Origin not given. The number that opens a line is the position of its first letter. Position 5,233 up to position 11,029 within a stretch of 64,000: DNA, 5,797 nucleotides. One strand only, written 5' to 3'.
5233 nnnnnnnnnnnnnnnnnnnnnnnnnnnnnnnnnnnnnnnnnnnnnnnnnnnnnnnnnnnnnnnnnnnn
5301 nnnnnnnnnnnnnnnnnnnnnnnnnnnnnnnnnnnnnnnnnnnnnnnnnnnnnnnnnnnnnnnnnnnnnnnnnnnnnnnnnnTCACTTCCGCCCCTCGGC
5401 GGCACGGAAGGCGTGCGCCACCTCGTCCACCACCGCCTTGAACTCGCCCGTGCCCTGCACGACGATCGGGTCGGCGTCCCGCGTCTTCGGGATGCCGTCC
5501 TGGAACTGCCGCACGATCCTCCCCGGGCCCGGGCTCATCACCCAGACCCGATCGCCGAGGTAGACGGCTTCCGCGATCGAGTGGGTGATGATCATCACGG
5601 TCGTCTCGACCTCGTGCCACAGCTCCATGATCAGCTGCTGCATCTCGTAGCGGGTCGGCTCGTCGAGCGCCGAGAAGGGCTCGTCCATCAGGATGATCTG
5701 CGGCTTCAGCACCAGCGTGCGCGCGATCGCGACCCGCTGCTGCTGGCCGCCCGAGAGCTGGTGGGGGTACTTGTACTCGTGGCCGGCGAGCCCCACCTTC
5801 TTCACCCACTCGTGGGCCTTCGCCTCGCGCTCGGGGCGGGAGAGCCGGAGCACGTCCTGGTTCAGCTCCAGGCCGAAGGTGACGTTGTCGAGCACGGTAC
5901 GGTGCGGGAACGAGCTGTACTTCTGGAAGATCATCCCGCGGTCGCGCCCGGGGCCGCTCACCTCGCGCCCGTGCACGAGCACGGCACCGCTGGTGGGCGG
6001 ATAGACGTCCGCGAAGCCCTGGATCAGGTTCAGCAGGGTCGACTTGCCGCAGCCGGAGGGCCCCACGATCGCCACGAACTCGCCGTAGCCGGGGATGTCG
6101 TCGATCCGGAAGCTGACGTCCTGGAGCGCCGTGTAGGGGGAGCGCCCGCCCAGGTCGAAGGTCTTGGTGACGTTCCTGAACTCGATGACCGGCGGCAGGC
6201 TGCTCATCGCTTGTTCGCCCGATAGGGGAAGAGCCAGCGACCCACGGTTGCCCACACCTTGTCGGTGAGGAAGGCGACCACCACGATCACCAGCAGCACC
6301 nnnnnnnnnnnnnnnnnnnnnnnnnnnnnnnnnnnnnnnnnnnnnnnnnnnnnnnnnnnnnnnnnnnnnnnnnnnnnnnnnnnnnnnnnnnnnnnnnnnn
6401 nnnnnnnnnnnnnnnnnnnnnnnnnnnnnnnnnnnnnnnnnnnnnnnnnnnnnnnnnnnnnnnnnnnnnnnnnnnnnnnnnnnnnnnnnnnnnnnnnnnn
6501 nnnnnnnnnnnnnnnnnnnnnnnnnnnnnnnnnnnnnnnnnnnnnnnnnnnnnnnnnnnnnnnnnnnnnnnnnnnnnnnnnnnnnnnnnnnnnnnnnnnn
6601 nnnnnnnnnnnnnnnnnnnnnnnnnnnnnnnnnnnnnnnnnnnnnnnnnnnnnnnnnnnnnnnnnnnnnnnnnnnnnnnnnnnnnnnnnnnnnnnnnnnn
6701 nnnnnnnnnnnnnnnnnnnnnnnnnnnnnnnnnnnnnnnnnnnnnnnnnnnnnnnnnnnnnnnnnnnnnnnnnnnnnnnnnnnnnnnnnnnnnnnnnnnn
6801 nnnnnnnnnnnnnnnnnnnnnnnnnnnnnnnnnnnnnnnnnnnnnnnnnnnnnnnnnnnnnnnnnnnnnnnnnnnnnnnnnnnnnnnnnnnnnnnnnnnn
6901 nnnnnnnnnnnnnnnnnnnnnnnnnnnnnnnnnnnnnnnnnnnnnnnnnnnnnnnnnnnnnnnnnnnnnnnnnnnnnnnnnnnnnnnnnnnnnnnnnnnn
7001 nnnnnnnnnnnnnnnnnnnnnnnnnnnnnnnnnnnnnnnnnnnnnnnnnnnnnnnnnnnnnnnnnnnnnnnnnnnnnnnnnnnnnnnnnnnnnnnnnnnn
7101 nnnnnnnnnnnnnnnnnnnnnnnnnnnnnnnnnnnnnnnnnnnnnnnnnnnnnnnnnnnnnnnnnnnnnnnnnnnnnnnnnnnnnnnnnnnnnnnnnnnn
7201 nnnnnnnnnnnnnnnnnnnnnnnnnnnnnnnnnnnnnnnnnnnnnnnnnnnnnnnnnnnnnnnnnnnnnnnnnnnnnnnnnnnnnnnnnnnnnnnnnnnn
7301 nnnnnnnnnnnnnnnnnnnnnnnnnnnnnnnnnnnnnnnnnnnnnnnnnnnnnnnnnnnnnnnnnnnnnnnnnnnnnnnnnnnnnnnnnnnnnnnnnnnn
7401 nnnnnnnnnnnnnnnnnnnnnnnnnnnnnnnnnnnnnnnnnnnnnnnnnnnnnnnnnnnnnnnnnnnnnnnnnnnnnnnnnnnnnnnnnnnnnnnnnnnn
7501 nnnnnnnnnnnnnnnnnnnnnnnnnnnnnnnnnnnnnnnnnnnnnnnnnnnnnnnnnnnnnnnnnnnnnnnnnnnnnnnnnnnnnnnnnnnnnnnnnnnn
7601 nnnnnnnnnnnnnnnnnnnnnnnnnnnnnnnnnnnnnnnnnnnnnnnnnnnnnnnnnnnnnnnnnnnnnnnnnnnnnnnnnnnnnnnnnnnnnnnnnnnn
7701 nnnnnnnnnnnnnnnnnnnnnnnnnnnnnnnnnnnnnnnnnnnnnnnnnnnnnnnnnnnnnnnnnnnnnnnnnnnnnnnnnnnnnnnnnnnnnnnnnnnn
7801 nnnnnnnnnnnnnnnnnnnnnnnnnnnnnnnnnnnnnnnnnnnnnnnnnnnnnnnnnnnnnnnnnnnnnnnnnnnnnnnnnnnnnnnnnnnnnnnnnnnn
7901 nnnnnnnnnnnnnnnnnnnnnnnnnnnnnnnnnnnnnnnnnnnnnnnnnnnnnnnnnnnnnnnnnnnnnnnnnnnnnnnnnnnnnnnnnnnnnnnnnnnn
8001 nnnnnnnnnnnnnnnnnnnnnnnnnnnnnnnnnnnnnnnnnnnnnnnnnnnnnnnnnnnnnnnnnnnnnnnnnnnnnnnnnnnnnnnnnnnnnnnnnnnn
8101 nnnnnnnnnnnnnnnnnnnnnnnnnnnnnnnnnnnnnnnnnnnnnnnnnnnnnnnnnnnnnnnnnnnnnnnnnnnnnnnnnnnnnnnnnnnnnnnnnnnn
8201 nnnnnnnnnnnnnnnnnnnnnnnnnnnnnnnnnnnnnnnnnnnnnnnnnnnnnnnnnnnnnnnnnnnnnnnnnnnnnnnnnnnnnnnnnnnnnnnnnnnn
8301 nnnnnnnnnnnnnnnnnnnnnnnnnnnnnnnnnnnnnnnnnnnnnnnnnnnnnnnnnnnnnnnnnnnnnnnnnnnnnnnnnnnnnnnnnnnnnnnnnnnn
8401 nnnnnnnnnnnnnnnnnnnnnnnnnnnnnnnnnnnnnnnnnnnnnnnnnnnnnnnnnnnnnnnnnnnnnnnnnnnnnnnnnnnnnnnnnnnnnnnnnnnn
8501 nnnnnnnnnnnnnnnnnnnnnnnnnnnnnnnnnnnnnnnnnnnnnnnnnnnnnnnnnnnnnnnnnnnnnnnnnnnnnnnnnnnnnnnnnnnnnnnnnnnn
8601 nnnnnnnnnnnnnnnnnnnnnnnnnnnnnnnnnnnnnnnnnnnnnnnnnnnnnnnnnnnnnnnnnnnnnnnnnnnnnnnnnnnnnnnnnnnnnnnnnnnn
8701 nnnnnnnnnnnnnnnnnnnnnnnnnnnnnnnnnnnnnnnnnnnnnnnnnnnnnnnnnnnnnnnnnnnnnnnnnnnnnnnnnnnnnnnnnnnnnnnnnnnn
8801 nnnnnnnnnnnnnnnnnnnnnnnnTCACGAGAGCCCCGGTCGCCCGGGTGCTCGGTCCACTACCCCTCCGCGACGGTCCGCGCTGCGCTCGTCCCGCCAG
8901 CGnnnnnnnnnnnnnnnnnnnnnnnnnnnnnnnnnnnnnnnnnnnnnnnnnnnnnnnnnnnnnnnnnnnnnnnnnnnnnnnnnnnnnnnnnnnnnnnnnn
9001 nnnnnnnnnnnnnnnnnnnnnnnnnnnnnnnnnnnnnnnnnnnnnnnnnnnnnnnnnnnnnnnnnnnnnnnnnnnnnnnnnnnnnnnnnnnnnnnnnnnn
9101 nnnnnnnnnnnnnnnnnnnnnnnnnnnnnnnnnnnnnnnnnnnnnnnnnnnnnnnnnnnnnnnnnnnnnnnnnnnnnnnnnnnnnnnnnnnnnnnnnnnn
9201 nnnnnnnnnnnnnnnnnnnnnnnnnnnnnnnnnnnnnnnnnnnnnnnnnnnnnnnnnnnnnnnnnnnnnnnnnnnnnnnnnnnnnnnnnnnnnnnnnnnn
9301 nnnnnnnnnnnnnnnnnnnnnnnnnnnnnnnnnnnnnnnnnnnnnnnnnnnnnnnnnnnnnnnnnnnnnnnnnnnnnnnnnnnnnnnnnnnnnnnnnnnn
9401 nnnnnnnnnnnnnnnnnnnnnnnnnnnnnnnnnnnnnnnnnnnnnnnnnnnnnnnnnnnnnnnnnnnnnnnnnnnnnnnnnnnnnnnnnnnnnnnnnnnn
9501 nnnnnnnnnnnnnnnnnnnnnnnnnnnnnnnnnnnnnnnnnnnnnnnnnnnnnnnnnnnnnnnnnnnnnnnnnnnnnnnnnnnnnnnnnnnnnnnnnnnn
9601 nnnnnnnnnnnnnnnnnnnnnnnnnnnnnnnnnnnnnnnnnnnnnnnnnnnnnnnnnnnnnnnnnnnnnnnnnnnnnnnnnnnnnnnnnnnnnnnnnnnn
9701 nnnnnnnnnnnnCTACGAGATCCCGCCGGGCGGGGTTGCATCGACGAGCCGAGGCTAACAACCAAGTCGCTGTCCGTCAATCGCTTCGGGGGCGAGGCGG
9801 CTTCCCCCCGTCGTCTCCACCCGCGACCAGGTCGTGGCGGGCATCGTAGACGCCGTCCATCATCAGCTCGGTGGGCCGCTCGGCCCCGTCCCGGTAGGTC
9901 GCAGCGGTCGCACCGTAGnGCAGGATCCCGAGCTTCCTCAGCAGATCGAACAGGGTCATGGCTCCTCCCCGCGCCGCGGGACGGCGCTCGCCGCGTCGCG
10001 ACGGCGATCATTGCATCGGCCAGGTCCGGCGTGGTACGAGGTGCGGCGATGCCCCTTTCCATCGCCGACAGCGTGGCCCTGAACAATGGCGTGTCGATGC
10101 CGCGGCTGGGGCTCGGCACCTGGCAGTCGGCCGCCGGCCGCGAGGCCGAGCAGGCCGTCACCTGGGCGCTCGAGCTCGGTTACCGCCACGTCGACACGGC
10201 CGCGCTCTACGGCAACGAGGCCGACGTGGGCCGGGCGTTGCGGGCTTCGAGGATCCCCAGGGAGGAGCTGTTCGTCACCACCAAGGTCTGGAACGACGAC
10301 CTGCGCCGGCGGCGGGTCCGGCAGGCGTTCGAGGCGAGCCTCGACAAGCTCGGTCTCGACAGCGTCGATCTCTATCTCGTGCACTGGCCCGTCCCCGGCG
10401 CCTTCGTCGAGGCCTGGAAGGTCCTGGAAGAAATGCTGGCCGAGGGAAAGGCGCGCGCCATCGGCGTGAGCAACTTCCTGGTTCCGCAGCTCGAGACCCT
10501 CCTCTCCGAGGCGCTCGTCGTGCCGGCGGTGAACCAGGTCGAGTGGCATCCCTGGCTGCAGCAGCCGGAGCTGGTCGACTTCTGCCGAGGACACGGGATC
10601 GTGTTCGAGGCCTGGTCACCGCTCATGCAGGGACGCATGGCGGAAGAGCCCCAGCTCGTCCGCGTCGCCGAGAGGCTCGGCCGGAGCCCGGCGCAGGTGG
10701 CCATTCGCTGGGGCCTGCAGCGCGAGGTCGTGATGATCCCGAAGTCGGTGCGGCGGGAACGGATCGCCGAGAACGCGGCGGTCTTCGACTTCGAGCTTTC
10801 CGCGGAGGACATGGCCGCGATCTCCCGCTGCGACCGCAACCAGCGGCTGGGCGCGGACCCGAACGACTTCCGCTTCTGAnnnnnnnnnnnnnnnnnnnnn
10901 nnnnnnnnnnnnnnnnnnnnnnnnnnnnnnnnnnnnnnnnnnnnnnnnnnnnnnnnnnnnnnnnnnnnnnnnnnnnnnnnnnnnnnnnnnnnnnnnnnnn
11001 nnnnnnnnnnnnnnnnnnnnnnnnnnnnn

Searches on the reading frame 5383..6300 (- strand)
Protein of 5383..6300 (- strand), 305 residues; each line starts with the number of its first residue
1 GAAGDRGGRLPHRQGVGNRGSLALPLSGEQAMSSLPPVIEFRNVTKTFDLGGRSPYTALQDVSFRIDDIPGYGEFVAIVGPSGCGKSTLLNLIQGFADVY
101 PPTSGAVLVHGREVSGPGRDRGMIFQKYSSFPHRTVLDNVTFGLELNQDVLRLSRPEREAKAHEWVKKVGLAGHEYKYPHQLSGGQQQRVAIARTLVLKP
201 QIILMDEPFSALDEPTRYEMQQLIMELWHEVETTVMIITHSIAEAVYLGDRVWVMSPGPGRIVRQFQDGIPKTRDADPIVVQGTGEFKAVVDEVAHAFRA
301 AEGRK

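Call 9: search_protein_families(library=pfam, proteins=[window:5383-6300:-], max_evalue=0.001)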
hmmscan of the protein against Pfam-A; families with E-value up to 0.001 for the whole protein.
window:5383-6300:- (305 aa): 3 families
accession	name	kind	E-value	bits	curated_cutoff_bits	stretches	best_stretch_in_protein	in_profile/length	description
PF00005.33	ABC_tran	-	1.8e-31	110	25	1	72-209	10-136/137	ABC transporter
PF02463.25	SMC_N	-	9.9e-06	25.6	40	0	180-241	135-198/220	RecF/RecN/SMC N terminal domain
PF13304.12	AAA_21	-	1.4e-05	25.8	27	0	75-108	1-26/304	AAA domain, putative AbiEii toxin, Type IV TA system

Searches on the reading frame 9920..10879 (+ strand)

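Call 9: search_protein_families(library=pfam, proteins=[window:9920-10879:+], max_evalue=0.001)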
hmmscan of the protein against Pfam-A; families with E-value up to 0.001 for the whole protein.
window:9920-10879:+ (319 aa): 1 family
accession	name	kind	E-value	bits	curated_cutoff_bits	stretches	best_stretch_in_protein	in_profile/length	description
PF00248.27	Aldo_ket_red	-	3.1e-60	204.1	24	1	62-305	1-290/291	Aldo/keto reductase family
